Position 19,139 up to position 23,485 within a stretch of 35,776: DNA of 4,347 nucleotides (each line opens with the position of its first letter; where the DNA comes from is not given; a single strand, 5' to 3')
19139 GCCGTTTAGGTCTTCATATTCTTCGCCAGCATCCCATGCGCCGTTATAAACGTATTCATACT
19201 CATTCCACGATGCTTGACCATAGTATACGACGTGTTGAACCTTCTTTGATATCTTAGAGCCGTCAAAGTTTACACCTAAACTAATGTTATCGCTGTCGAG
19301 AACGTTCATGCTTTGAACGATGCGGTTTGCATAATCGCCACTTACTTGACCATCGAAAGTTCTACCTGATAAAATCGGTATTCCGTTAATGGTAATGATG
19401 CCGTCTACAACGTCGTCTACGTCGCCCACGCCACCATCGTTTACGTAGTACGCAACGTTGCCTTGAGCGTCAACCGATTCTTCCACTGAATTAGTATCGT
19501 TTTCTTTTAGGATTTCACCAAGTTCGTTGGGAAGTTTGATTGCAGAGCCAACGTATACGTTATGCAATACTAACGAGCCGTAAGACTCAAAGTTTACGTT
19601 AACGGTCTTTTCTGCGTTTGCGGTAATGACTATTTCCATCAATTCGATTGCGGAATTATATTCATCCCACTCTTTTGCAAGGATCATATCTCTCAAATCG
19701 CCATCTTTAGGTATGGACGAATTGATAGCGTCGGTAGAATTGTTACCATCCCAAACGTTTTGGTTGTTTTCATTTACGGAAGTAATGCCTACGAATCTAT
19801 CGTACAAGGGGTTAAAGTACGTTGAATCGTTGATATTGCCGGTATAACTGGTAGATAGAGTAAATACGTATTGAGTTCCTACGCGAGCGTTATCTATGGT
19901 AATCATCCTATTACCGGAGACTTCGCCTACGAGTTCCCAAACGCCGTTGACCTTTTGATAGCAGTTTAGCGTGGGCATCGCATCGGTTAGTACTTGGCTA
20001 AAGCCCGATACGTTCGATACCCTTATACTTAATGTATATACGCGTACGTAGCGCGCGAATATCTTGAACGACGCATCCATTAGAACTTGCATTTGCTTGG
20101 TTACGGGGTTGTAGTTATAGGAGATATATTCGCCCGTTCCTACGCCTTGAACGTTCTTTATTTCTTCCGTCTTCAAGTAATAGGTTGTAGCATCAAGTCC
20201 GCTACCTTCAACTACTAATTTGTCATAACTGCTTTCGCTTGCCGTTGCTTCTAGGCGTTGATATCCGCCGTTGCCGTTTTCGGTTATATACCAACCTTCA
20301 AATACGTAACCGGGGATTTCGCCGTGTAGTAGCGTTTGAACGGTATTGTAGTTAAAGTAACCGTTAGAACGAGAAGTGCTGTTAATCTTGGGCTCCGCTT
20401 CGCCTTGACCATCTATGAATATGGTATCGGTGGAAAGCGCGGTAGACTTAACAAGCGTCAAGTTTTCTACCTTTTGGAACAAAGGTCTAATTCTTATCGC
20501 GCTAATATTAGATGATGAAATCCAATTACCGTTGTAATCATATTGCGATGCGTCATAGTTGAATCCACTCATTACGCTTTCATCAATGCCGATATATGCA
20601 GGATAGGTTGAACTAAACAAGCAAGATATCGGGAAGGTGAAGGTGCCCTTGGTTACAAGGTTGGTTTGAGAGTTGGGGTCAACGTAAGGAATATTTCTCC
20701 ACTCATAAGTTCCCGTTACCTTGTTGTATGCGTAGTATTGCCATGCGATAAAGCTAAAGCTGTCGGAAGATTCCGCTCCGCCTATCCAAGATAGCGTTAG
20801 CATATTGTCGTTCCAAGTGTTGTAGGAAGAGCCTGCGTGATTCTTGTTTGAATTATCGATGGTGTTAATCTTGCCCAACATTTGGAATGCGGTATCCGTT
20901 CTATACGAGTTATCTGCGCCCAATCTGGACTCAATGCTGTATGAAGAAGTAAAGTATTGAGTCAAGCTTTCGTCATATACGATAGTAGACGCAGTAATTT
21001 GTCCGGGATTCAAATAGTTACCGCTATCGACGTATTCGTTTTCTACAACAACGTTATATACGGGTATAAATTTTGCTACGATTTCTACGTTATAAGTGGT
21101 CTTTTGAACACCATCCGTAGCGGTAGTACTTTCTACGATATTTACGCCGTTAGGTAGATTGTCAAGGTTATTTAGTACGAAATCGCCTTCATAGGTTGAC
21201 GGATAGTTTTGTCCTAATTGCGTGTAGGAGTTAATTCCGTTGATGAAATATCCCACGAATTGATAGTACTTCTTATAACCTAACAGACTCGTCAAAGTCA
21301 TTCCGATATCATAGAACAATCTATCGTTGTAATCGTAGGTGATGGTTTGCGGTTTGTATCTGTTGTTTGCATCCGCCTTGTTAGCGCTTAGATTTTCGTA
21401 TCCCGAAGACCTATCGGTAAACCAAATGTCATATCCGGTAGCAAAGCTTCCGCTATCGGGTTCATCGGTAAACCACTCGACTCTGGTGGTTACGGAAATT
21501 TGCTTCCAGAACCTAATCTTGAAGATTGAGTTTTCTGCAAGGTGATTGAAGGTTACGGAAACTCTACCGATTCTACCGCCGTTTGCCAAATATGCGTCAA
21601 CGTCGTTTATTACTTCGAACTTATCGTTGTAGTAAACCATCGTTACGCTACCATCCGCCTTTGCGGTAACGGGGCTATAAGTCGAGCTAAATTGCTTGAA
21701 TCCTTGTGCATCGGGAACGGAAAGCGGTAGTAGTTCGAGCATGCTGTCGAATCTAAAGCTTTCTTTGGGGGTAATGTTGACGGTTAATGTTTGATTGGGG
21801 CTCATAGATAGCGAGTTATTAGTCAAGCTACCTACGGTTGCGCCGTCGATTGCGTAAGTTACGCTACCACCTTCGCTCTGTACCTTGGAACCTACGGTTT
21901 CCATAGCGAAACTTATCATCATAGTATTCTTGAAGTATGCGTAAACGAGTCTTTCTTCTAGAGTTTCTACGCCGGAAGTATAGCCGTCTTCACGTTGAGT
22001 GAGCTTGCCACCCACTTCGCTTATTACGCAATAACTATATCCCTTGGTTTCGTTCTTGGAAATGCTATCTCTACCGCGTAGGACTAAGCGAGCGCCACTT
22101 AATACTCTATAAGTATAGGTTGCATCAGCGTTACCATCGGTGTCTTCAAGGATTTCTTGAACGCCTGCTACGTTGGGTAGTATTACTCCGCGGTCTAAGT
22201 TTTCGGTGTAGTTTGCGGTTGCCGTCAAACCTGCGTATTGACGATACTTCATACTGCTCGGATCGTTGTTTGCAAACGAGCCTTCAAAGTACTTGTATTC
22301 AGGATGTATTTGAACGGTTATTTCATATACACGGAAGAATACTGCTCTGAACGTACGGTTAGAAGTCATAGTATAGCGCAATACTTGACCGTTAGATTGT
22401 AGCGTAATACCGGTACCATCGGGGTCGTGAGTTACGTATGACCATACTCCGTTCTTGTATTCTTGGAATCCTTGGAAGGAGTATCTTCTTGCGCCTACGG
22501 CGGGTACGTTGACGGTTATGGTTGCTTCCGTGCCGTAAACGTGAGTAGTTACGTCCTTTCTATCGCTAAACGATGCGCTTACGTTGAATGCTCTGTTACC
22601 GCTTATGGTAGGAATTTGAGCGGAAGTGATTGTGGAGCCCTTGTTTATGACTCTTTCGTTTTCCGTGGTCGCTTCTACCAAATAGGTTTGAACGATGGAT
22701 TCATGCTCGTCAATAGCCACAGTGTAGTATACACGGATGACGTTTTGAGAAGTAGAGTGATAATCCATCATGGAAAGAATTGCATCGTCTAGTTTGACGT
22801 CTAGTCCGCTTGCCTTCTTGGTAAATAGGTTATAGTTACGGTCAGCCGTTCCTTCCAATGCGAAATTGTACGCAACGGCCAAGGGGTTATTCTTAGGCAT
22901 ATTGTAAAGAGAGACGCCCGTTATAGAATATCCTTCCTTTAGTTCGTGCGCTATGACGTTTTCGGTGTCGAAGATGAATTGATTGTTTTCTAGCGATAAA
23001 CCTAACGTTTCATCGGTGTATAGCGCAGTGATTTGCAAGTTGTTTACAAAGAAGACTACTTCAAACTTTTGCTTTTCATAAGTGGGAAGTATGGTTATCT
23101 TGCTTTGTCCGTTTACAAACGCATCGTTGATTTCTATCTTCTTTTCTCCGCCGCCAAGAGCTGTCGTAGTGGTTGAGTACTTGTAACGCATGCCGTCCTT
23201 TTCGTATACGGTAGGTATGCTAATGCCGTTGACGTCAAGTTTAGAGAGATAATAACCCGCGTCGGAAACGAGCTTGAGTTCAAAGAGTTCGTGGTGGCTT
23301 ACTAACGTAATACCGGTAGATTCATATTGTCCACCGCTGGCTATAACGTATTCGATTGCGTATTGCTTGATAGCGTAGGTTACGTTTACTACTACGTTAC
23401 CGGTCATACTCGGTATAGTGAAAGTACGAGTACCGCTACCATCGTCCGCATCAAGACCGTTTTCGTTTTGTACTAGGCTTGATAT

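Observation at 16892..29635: A single 12.7-kb gene encodes a 4,247-aa fibre anchored by its N-terminus, with no cell-wall sorting signal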

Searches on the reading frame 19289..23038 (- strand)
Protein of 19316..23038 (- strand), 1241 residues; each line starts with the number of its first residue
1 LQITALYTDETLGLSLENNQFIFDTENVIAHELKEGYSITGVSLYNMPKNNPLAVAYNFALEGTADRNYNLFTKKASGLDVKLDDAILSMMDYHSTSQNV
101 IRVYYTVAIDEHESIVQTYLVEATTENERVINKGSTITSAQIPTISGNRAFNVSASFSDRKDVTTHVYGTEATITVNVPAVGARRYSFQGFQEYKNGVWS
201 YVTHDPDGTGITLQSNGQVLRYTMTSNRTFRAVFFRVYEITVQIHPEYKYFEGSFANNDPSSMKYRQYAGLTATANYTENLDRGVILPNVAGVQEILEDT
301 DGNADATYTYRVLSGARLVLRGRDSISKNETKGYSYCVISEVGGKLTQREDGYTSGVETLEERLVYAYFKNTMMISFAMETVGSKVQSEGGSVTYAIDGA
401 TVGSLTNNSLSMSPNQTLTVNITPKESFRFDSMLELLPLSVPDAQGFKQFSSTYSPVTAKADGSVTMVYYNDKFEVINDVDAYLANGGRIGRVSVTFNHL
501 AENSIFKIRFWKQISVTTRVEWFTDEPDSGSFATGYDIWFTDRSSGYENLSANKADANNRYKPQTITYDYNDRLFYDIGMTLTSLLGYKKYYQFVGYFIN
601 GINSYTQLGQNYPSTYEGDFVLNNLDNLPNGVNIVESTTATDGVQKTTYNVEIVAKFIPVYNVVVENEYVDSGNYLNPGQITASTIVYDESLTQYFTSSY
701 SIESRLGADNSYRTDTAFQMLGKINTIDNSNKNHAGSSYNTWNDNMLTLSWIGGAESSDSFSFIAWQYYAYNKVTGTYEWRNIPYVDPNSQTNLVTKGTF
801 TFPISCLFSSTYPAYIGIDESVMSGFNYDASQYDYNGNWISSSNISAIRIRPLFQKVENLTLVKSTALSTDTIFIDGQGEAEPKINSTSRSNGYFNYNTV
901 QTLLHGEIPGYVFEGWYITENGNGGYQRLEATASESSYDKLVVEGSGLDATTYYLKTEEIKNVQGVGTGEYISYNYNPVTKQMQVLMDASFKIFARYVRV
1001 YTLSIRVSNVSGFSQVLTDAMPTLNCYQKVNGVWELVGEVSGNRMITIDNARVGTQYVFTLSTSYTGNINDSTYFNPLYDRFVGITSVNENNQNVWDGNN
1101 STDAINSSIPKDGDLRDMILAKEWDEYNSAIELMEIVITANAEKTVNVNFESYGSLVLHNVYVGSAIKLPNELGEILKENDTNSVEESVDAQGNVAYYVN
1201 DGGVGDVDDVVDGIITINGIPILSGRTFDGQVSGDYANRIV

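Call 27: find_homologous_proteins(query=window:19316-23038:-, max_evalue=0.001)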
Query window:19316-23038:- (1241 aa): 1 proteins with E <= 0.001 among 8000 candidates.
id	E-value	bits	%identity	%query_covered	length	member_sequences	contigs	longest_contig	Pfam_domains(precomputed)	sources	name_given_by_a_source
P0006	5.1e-193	662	41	82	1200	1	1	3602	-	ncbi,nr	ncbi:MAG: hypothetical protein J6R35_04940, partial [Clostridia bacterium]|nr:hypothetical protein [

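Call 29: find_encoding_contigs(protein=P0006, flank=3000, max_places=3)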
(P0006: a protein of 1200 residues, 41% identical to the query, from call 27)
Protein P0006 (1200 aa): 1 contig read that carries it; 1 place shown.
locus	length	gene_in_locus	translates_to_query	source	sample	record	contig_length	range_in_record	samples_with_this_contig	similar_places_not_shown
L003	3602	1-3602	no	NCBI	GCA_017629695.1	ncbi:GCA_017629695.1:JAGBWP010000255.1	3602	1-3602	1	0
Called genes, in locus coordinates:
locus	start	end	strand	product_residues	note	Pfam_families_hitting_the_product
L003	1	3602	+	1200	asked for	?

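Call 78: predict_structure(alignment_id=A5)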
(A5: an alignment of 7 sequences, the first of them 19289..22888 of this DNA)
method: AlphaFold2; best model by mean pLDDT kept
length: 1200 residues; sequences in the alignment: 7
mean_pLDDT: 59.6   pTM: 0.37
mean pLDDT of the five models: 59.6, 57.7, 56.8, 54.0, 47.3
residues with pLDDT >= 90: 28; 70-90: 427; 50-70: 259; < 50: 486
segments of 3 or more residues with pLDDT < 50: 1-33, 42-50, 52-57, 195-197, 199-219, 241-243, 252-255, 273-320, 390-402, 471-486, 495-512, 529-566, 576-582, 592-595, 603-805, 807-812, 826-830, 837-856, 894-901, 1195-1200
pLDDT, mean of each block of 10 residues (from residue 1): 39 36 38 50 46 50 86 67 78 82 86 82 85 79 79 63 79 84 81 50 41 44 59 56 54 56 67 44 38 36 39 35 68 63 84 67 83 83 68 40 70 85 83 72 87 75 68 38 47 49 43 62 58 42 34 34 42 52 53 54 39 31 33 29 31 37 38 38 35 39 39 47 45 39 28 35 36 35 34 37 47 51 49 50 35 48 67 58 60 45 66 65 67 56 66 86 72 88 81 85 85 83 81 82 64 80 81 87 88 84 81 81 82 81 81 75 79 73 76 46
secondary structure, 60 per line:
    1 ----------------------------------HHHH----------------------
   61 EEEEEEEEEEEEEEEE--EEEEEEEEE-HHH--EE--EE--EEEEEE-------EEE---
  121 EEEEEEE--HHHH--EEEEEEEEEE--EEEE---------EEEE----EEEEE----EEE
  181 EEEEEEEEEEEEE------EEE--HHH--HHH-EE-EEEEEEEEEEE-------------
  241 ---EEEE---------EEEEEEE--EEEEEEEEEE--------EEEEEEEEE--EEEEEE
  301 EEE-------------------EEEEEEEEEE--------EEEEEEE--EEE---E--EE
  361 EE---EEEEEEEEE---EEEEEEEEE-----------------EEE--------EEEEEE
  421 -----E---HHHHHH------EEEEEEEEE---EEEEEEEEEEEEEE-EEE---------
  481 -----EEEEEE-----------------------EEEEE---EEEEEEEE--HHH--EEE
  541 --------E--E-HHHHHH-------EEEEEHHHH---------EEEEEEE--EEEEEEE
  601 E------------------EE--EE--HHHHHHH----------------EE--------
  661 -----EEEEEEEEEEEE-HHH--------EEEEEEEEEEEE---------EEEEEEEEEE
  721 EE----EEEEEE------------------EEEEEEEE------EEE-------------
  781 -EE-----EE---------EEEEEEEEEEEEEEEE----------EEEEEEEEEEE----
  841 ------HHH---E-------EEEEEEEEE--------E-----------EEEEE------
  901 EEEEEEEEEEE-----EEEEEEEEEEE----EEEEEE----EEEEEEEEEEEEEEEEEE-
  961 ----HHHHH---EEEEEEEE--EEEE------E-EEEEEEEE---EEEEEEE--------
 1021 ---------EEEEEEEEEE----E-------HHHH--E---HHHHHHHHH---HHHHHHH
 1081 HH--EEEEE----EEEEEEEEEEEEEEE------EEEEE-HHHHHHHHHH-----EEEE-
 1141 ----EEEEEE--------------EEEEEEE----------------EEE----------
elements in order (helices of 4 or more, strands of 3 or more residues): H35-38 E61-76 E79-87 E102-107 E115-117 E121-127 H130-133 E136-145 E148-151 E161-164 E169-173 E178-193 E200-202 E217-227 E244-247 E257-263 E266-275 E284-292 E295-303 E323-332 E341-347 E350-352 E359-362 E366-374 E378-386 E404-406 E415-420 H430-435 E442-450 E454-467 E469-471 E486-491 E515-519 E523-530 E538-540 H554-559 E567-571 H572-575 E585-591 E594-601 H628-634 E666-677 E690-701 E711-722 E727-732 E751-758 E765-767 E800-815 E826-836 E861-869 E890-894 E901-911 E917-927 E932-937 E942-959 H965-969 E973-980 E983-986 E995-1002 E1006-1012 E1030-1039 H1052-1055 H1062-1070 H1074-1082 E1085-1089 E1094-1108 E1115-1119 H1121-1130 E1136-1139 E1145-1150 E1165-1171 E1188-1190

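Call 82: fold_search(model_id=the predicted structure, library=pdb)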
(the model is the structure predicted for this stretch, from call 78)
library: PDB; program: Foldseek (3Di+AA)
matches with E <= 10: 321; with E <= 0.001: 0
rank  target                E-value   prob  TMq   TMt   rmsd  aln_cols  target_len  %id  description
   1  9ba4_A                1.5e-03  0.11  0.06  0.07  38.6      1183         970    8  Full-length cross-linked Contactin 2 (CNTN2) (released 2024-07-17)
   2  7vcn_B                3.7e-03  0.35  0.07  0.14  22.2       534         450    8  Crystal Structure of PitA fragment from pilus islet-2 of Streptococcus oralis with Tb-Xo4 (released 2022-07-13)
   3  7vcr_B                4.1e-03  0.33  0.07  0.14  22.7       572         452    8  Crystal Structure of PitA fragment from pilus islet-2 of Streptococcus oralis (released 2022-06-01)
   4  8q6t_I                4.3e-03  0.06  0.05  0.05  75.2      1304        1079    8  Helical reconstruction of the relaxed thick filament from FIB milled left ventricular mouse myofibrils (released 2023-11-01)
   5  6iaa_A                6.7e-03  0.08  0.03  0.05  45.4       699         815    8  hRobo2 ectodomain (released 2019-03-13)
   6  4pbx                  8.2e-03  0.13  0.05  0.09  33.2       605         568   10  Crystal structure of the six N-terminal domains of human receptor protein tyrosine phosphatase sigma (released 2014-11-12)
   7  4xb7_A                1.3e-02  0.18  0.04  0.11  31.0       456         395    8  Crystal structure of Dscam1 isoform 4.4, N-terminal four Ig domains (released 2015-12-16)
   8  6m48_B                2.4e-02  0.18  0.08  0.10  21.1       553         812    9  Crystal structure of pilus adhesin, SpaC from Lactobacillus rhamnosus GG - P21212 form (released 2020-07-29)
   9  9vqn                  2.6e-02  0.09  0.05  0.10  21.8       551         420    8  Crystal structure of Se-Met SSA1633 from Streptococcus sanguinis (Phase determination model) (released 2026-01-21)
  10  4yh7_A                3.7e-02  0.05  0.05  0.07  33.1       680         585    9  Crystal structure of PTPdelta ectodomain in complex with IL1RAPL1 (released 2015-05-06)
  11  3l5h_A                4.7e-02  0.08  0.05  0.08  25.2       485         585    7  Crystal structure of the full ectodomain of human gp130: New insights into the molecular assembly of receptor complexe (released 2010-05-19)
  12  4oi9_A                5.0e-02  0.07  0.04  0.10  23.7       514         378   11  Crystal Structure of ICAM-5 D1-D4 ectodomain fragment, Space Group P21 (released 2014-07-16)
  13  4hss_A                5.5e-02  0.16  0.09  0.18  16.4       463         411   11  Structure of the Full-Length Major Pilin SpaD from Corynebacterium diphtheriae (released 2013-11-13)
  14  8v29_B                6.4e-02  0.08  0.04  0.08  24.4       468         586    9  Cryo-EM structure of human type I OSM receptor complex: model for full extracellular assembly (released 2024-11-20)
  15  7w6b                  7.1e-02  0.12  0.07  0.09  23.1       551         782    8  Crystal Structure of PitA from pilus islet-2 of Streptococcus oralis (released 2022-06-01)
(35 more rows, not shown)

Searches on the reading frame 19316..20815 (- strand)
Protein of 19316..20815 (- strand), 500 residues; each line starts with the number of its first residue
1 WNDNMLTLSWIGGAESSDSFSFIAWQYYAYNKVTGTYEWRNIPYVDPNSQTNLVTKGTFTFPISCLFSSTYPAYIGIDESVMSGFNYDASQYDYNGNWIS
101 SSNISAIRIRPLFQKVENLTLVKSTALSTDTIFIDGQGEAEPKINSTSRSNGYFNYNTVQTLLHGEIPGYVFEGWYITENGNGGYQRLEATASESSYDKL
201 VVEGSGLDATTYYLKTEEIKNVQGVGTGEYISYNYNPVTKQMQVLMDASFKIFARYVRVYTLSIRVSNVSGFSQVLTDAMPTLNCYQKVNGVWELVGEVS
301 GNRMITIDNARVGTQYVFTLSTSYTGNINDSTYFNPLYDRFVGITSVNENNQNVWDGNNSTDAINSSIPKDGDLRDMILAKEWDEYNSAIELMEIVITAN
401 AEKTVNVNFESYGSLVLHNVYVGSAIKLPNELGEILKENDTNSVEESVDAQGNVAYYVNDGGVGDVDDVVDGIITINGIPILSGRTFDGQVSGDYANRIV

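Call 10: search_protein_families(library=pfam, proteins=[window:19316-20815:-], max_evalue=1)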
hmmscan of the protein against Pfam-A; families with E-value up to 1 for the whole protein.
window:19316-20815:- (500 aa): 3 families
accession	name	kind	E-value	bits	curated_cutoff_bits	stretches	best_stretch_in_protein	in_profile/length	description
PF25302.1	NADase_transloc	-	0.014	16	27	1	185-270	7-94/146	NAD glycohydrolase translocation F5/8 type C domain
PF09479.16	Flg_new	-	0.031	14.8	27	1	154-187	16-50/65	Listeria-Bacteroides repeat domain (List_Bact_rpt)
PF12073.14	DUF3553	-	0.9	9.6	20.3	0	399-422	22-45/50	Protein of unknown function (DUF3553)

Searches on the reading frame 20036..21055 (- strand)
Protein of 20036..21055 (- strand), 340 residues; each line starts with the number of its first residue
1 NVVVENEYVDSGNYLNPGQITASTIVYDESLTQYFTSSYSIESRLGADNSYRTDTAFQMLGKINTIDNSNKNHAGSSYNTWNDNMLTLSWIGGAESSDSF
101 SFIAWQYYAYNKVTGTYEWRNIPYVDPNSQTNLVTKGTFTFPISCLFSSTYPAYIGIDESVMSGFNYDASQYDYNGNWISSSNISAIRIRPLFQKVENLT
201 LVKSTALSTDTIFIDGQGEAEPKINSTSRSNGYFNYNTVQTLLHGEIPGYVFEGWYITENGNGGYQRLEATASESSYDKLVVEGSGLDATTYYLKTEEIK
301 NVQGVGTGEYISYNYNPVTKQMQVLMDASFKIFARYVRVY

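Call 37: search_protein_families(library=pfam, proteins=[window:20036-21055:-], max_evalue=10)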
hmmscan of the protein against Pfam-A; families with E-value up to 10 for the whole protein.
window:20036-21055:- (340 aa): 1 family
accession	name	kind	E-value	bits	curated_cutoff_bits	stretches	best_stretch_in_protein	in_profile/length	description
PF25302.1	NADase_transloc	-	0.049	14.2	27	1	265-320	7-60/146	NAD glycohydrolase translocation F5/8 type C domain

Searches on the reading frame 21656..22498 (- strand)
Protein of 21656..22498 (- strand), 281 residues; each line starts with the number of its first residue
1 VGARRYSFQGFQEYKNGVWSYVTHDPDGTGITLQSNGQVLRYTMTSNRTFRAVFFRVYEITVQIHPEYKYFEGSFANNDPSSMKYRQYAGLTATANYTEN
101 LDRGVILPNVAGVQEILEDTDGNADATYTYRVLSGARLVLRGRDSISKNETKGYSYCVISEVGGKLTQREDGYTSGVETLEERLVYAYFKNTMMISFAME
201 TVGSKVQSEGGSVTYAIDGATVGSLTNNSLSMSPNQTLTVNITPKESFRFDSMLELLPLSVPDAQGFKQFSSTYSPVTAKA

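Call 48: find_related_loci(query=A3, collection=genome_contigs, flank=10000)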
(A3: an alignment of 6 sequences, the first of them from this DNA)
Query A3 (281 aa) in genome_contigs; peptide patterns used: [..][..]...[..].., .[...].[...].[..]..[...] (x = any residue, [..] = any of these).
71 stretches matched a pattern; 20 encode a relative of the query (tblastn E <= 1e-3); 20 distinct loci.
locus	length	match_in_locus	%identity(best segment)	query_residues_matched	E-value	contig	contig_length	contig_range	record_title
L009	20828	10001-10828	75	6-281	5e-145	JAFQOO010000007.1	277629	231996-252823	MAG: Clostridia bacterium isolate RGIG2008 Goat_Colon-1__c302, whole genome shotgun sequence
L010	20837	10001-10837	74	2-281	6e-141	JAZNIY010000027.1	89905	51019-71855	MAG: Candidatus Stercoripulliclostridium sp. isolate T1900044682_TS20190148.MAGScoT_cleanbin_000015 SGB_1698_k141_150315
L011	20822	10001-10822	74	6-279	2e-140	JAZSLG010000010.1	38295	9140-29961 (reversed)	MAG: Candidatus Stercoripulliclostridium sp. isolate T1900044558_TS20190024.MAGScoT_cleanbin_000033 SGB_336_k141_3588427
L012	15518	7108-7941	71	6-281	6e-134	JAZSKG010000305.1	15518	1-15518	MAG: Candidatus Stercoripulliclostridium sp. isolate T1900044561_TS20190027.MAGScoT_cleanbin_000024 SGB_368_k141_322871,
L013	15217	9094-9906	70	6-279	7e-126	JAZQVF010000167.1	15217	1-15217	MAG: Candidatus Stercoripulliclostridium sp. isolate T1900045171_TC20190165.MAGScoT_cleanbin_000006 SGB_5191_k141_242089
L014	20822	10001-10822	68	5-281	1e-124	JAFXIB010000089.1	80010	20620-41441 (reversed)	MAG: Clostridia bacterium isolate RGIG6434 Sheep_Rectum.Co__c2756732, whole genome shotgun sequence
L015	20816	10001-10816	68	5-279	2e-122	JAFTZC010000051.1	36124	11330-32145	MAG: Clostridia bacterium isolate RGIG4281 Roe_deer_Colon.Co__c1488425, whole genome shotgun sequence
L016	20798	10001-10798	50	5-272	2e-84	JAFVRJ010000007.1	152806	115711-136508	MAG: Clostridia bacterium isolate RGIG5325 Sheep_Colon-2__c256915, whole genome shotgun sequence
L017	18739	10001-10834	49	2-281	2e-81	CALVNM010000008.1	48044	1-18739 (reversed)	MAG: uncultured Clostridia bacterium isolate BRZ_GG__bin59 genome assembly, contig: BRZ_GG__NODE_1097_length_48044_cov_5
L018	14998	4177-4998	46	2-274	9e-69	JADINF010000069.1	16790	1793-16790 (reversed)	MAG: Candidatus Stercoripulliclostridium pullicola isolate 517 H1M14__C159622_L16790_SRR9113716, whole genome shotgun se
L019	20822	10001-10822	46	2-274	4e-68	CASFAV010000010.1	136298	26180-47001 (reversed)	uncultured Eubacteriales bacterium isolate SI.O39.metabat-bins.38 genome assembly, contig: SI.O39.metabat-bins.38.fa_k14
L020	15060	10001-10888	42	6-278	2e-67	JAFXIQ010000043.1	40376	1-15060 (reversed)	MAG: Clostridia bacterium isolate RGIG6449 Sheep_Rectum.Co__c2806640, whole genome shotgun sequence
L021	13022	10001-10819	46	2-274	3e-64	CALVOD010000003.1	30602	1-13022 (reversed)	MAG: uncultured Clostridia bacterium isolate BRZ_AB__bin25 genome assembly, contig: BRZ_AB__NODE_1488_length_30602_cov_1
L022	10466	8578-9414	39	1-278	2e-57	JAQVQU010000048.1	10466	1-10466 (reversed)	MAG: Clostridia bacterium isolate STF1_234 NODE_20125_length_10466_cov_19.802592_Sandtown_F1, whole genome shotgun seque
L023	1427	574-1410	39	1-278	5e-60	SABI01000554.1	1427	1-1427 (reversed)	MAG: Spirochaetia bacterium isolate INTA.CYC.084 contig-100_90116, whole genome shotgun sequence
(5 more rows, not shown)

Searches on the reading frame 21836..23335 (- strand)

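Call 10: search_protein_families(library=pfam, proteins=[window:21836-23335:-], max_evalue=1)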
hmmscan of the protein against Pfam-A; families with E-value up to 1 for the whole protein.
window:21836-23335:- (500 aa): 1 family
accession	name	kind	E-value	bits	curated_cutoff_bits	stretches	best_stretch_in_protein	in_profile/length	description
PF02253.21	PLA1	-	0.017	15.1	27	1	307-413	125-225/257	Phospholipase A1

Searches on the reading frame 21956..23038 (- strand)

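Call 37: search_protein_families(library=pfam, proteins=[window:21956-23038:-], max_evalue=10)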
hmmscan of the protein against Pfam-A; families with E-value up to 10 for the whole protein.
window:21956-23038:- (361 aa): 2 families
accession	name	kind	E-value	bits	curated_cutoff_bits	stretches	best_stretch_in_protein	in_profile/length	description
PF02253.21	PLA1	-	0.0098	15.9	27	1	208-314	125-225/257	Phospholipase A1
PF12985.13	DUF3869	-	0.24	12.1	24.5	1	125-183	16-73/85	Domain of unknown function (DUF3869)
